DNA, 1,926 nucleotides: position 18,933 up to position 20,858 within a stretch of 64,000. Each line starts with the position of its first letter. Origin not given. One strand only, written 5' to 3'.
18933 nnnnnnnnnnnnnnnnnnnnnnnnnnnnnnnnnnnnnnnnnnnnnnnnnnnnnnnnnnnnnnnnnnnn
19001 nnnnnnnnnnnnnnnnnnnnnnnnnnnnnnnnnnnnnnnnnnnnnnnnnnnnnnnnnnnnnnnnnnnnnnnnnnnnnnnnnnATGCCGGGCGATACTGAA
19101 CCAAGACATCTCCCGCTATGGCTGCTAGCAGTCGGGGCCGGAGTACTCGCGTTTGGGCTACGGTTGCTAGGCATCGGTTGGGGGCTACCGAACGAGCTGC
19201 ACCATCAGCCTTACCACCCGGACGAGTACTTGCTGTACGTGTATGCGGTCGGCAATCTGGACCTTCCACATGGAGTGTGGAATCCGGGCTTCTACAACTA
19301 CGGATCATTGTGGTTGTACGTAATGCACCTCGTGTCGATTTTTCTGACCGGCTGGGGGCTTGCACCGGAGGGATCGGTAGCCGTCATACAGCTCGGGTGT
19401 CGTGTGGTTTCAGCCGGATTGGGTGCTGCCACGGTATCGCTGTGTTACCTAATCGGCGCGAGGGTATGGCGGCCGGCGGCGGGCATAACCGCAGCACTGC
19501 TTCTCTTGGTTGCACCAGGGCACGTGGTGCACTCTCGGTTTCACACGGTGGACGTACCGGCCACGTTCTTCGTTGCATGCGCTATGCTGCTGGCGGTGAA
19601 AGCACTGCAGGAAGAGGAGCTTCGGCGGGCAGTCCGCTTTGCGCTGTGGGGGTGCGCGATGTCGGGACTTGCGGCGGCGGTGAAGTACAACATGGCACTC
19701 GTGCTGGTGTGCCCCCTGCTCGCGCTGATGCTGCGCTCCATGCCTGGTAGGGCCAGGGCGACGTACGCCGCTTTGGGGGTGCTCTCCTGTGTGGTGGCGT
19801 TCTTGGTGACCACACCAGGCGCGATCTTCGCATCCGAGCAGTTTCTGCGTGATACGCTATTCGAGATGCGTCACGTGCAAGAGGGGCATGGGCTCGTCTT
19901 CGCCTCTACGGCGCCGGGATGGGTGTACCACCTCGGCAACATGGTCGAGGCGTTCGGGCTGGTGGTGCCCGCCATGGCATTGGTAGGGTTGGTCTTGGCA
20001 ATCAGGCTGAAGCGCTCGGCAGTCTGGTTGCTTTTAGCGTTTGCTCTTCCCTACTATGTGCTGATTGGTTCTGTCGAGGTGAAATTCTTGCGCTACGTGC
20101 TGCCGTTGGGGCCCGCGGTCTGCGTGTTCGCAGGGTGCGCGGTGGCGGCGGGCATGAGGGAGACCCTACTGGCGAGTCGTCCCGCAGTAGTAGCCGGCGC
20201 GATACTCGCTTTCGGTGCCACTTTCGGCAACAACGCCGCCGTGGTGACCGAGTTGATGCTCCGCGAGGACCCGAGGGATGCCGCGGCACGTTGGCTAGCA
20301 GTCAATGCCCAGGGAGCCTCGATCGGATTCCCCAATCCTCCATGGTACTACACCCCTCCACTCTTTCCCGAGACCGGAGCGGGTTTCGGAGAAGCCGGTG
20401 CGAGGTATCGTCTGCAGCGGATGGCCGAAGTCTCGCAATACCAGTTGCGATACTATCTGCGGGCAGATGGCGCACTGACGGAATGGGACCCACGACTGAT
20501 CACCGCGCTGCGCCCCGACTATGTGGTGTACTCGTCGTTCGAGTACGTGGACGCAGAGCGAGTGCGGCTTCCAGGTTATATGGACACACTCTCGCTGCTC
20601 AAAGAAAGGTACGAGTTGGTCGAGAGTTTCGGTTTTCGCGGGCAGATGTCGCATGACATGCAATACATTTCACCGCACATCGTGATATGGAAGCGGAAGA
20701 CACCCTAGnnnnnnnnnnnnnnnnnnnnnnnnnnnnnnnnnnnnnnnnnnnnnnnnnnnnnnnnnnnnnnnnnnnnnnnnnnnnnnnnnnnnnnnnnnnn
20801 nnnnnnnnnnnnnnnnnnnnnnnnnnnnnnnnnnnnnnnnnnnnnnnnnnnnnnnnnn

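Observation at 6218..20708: UbiA-family polyprenyl-phosphate phosphoribosyltransferase, GtrA and two GT-C/GT39 transferases inside an exosortase EPS locus, suggesting a DPA-like pathway outside Actinobacteria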

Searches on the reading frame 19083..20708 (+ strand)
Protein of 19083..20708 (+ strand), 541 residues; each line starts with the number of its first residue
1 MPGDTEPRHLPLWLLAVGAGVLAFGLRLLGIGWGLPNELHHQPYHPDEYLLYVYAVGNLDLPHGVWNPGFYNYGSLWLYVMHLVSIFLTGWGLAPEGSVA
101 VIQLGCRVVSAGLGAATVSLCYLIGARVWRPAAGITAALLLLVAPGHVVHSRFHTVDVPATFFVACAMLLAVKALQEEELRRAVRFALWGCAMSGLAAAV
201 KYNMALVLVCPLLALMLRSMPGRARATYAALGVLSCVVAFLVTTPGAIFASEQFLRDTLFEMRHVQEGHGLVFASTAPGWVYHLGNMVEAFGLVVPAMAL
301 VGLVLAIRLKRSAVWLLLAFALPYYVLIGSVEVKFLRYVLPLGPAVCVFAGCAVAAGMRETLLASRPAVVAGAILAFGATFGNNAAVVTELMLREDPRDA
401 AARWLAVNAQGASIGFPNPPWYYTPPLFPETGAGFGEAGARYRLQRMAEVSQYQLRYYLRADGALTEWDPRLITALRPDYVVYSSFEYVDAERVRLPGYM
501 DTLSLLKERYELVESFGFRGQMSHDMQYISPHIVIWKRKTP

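Call 5: search_protein_families(library=pfam, proteins=[window:19083-20708:+], max_evalue=0.01)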
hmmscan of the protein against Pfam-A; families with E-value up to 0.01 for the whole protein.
window:19083-20708:+ (541 aa): 4 families
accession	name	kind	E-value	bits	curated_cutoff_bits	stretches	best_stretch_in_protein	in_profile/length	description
PF02366.24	PMT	-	7.4e-12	45.8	22.7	1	102-250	81-234/245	Dolichyl-phosphate-mannose-protein mannosyltransferase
PF13231.12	PMT_2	-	1.4e-08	35.6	26.1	1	104-241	22-155/160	Dolichyl-phosphate-mannose-protein mannosyltransferase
PF03901.23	Glyco_transf_22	-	0.00035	20.4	23.8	1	186-366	158-343/414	Alg9-like mannosyltransferase family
PF02516.20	STT3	-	0.0015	18.6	24.5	1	52-377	49-370/405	Oligosaccharyl transferase STT3, N-terminal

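Call 6: search_protein_families(library=ncbifam, proteins=[window:19083-20708:+], max_evalue=0.001)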
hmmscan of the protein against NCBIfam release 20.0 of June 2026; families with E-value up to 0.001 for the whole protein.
window:19083-20708:+ (541 aa): 2 families
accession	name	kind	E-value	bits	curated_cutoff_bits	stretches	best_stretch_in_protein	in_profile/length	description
TIGR03663.1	TIGR03663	subfamily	7e-05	22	126.25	1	106-217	73-179/435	flippase activity-associated protein Agl23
TIGR04154.1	archaeo_STT3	subfamily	0.00034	19.1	450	1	73-246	69-257/831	oligosaccharyl transferase, archaeosortase A system-associated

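Call 42: search_solved_structures(query=window:19083-20708:+, max_evalue=1)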
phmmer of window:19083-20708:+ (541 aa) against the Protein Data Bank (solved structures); distinct sequences matched with E-value up to 1: 1.
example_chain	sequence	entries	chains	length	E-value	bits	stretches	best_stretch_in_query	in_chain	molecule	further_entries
7b81_A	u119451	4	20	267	0.68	11.8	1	339-412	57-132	Short-chain dehydrogenase/reductase SDR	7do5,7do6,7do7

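Call 62: find_homologous_proteins(query=window:19083-20708:+, max_evalue=0.00001)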
Query window:19083-20708:+ (541 aa): 143 proteins with E <= 0.00001 among 8000 candidates; the best 120 are listed.
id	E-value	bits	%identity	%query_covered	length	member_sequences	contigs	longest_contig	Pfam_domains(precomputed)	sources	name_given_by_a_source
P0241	0.0e+0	1084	88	100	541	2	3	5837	PF02366.25,PF13231.13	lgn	-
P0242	0.0e+0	1045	85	98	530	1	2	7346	PF02366.25,PF02516.21,PF13231.13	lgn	-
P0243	1.7e-243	828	100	69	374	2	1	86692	-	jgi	jgi:hypothetical protein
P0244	1.6e-189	649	58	94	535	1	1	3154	PF02366.25,PF02516.21,PF03901.24,PF13231.13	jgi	jgi:hypothetical protein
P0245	5.3e-182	625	55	99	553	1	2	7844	PF02366.25,PF02516.21,PF13231.13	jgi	jgi:hypothetical protein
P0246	5.9e-178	611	54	97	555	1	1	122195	PF02366.25,PF13231.13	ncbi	-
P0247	1.5e-141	491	53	88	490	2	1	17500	PF02366.25,PF13231.13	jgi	-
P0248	1.9e-95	339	40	97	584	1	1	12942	PF02366.25,PF13231.13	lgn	-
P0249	4.4e-92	328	38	97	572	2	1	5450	PF02366.25,PF02516.21,PF13231.13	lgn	-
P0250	5.4e-92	327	37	93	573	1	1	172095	PF02366.25,PF13231.13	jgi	jgi:hypothetical protein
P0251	8.3e-90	320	36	98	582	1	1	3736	PF02366.25,PF13231.13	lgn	-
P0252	1.1e-89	320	39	97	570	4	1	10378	PF02366.25,PF13231.13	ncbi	-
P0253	4.9e-89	318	38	97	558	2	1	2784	PF02366.25,PF13231.13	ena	-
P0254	5.7e-89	317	37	95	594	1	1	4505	PF02366.25,PF13231.13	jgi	jgi:hypothetical protein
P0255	7.0e-88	314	36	97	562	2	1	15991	PF02366.25,PF13231.13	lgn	-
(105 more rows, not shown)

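Call 63: find_encoding_contigs(protein=P0246, flank=10000, max_places=1)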
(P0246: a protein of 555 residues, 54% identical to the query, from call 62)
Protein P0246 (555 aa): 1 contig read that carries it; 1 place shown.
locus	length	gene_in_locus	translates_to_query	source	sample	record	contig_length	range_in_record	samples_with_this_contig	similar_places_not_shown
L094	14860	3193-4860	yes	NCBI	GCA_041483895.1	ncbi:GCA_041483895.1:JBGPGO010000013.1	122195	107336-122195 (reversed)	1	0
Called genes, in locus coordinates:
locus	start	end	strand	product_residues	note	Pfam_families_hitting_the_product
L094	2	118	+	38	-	?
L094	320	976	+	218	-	-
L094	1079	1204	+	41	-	-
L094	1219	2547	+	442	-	PF20972:MASE9 (weak), PF13487:HD_5, PF01966:HD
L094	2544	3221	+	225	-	PF13487:HD_5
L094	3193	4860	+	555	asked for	PF02366:PMT, PF13231:PMT_2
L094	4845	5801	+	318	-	PF02899:Phage_int_SAM_1, PF00589:Phage_integrase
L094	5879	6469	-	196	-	-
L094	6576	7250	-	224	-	-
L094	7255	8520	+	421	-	PF05221:AdoHcyase, PF02826:2-Hacid_dh_C (weak), PF00670:AdoHcyase_NAD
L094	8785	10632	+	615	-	PF01555:N6_N4_Mtase, PF01170:UPF0020 (faint), PF01555:N6_N4_Mtase (weak)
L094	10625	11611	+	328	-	-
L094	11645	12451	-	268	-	-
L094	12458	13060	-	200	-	-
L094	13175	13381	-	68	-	-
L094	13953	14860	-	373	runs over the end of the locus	PF18845:baeRF_family3, PF18848:baeRF_family6, PF18849:baeRF_family7, PF18851:baeRF_family8, PF18855:baeRF_family11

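Call 64: find_encoding_contigs(protein=P0245, flank=8000, max_places=1)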
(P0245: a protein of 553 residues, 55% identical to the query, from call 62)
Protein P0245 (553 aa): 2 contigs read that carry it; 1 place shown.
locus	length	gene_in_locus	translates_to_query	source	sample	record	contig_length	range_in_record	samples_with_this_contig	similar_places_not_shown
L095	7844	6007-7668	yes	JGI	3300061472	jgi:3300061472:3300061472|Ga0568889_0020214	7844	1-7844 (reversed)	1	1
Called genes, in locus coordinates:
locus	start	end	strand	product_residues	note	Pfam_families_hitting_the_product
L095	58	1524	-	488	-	-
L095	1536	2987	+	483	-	PF02366:PMT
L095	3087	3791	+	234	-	-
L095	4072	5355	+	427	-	PF01966:HD, PF13487:HD_5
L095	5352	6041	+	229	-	PF13487:HD_5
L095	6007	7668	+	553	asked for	PF02366:PMT, PF02516:STT3 (weak), PF13231:PMT_2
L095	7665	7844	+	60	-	?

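Call 76: predict_structure(alignment_id=A4)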
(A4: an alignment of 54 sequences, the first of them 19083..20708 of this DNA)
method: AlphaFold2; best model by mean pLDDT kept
length: 541 residues; sequences in the alignment: 54
mean_pLDDT: 93.6   pTM: 0.93
mean pLDDT of the five models: 93.6, 93.3, 93.3, 92.4, 91.4
residues with pLDDT >= 90: 483; 70-90: 25; 50-70: 30; < 50: 3
segments of 3 or more residues with pLDDT < 50: 1-3
pLDDT, mean of each block of 10 residues (from residue 1): 58 94 97 97 96 95 93 93 98 95 98 98 97 94 96 97 99 98 98 98 96 98 98 98 95 95 92 94 96 93 96 98 98 96 98 84 60 61 78 97 98 98 96 94 94 95 95 98 97 96 98 96 93 98 79
secondary structure, 60 per line:
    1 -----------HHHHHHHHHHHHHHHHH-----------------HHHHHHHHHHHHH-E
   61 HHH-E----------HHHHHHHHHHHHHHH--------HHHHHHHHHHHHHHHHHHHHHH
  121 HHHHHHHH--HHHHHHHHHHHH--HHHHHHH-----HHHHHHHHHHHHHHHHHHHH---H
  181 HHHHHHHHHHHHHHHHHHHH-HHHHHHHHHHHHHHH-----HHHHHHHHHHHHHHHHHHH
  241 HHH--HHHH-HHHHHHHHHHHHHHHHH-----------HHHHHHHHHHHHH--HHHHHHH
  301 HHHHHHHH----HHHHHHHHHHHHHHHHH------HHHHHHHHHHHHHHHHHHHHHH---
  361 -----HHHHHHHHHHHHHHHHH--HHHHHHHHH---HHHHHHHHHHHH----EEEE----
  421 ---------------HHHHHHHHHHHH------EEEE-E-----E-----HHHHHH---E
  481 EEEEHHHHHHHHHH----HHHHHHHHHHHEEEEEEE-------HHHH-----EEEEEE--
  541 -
elements in order: H12-28 H46-58 H76-90 H99-128 H131-142 H145-151 H157-176 H180-200 H202-216 H222-243 H246-249 H251-267 H279-291 H294-308 H313-329 H336-357 H366-382 H385-393 H397-408 E413-416 H436-447 E454-457 H471-476 E480-484 H485-494 H499-509 E510-516 H524-527 E533-538

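Call 78: fold_search(model_id=the predicted structure, library=pdb)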
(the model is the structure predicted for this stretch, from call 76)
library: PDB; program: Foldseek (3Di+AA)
matches with E <= 10: 368; with E <= 0.001: 35
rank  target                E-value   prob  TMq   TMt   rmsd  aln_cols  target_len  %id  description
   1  3wak                  5.7e-10  1.00  0.52  0.35  11.1       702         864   13  Crystal structure of the Archaeoglobus fulgidus oligosaccharyltransferase (O29867_ARCFU) in the apo form (released 2013-10-30)
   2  5gmy_A                1.6e-09  1.00  0.52  0.35  12.0       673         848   14  Crystal structure of the Archaeoglobus fulgidus oligosaccharyltransferase (O29867_ARCFU) tethered with an acceptor pep (released 2017-02-01)
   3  8age_A                4.2e-09  1.00  0.52  0.45  11.8       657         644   12  Structure of yeast oligosaccharylransferase complex with acceptor peptide bound (released 2022-12-07)
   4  3waj                  5.3e-09  1.00  0.53  0.38  12.6       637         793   13  Crystal structure of the Archaeoglobus fulgidus oligosaccharyltransferase (O29867_ARCFU) complex with Zn and sulfate (released 2013-10-30)
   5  7oci_F                6.8e-09  1.00  0.50  0.43  11.6       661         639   12  Cryo-EM structure of yeast Ost6p containing oligosaccharyltransferase complex (released 2022-02-16)
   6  7e9s_A                8.1e-09  1.00  0.53  0.35  11.3       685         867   13  Archaeal oligosaccharyltransferase AglB from Archaeoglobus fulgidus in complex with an inhibitory peptide and a dolich (released 2021-09-08)
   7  8b6l_I                8.9e-09  1.00  0.49  0.41  11.5       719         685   14  Subtomogram average of the human Sec61-TRAP-OSTA-translocon (released 2022-12-07)
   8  5f15                  1.7e-08  1.00  0.54  0.54   9.7       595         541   15  Crystal Structure of ArnT from Cupriavidus metallidurans bound to Undecaprenyl phosphate (released 2016-02-17)
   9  6s7o_A                1.9e-08  1.00  0.51  0.44  11.8       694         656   14  Cryo-EM structure of human oligosaccharyltransferase complex OST-A (released 2019-12-18)
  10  9s6t_A                2.1e-08  1.00  0.50  0.56   9.1       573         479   14  Ternary cryo-EM structure of chicken ALG12 with Dol25-PP-GlcNAc2Man7, Dol25-P-Man, and Fab (released 2026-03-18)
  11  9s6s_A                2.3e-08  1.00  0.55  0.54   9.0       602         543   13  Ternary cryo-EM structure of human ALG9 with Dol25-PP-GlcNAc2Man6, Dol25-P-Man and Fab (released 2026-03-18)
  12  6s7t_A                2.6e-08  1.00  0.51  0.41  10.6       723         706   11  Cryo-EM structure of human oligosaccharyltransferase complex OST-B (released 2019-12-18)
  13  9s6u_A                2.9e-08  1.00  0.56  0.55   8.2       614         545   13  Ternary cryo-EM structure of human ALG9 with Dol25-PP-GlcNAc2Man8, Dol25-P-Man and Fab (released 2026-03-18)
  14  6ftg_5                3.1e-08  1.00  0.52  0.45  10.5       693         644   12  Subtomogram average of OST-containing ribosome-translocon complexes from canine rough microsomal membranes (released 2018-03-21)
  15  9n9j_I                3.9e-08  1.00  0.54  0.43   9.1       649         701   14  Structure of a GRP94 folding intermediate engaged with a CCDC134- and FKBP11-bound secretory translocon (released 2025-11-19)
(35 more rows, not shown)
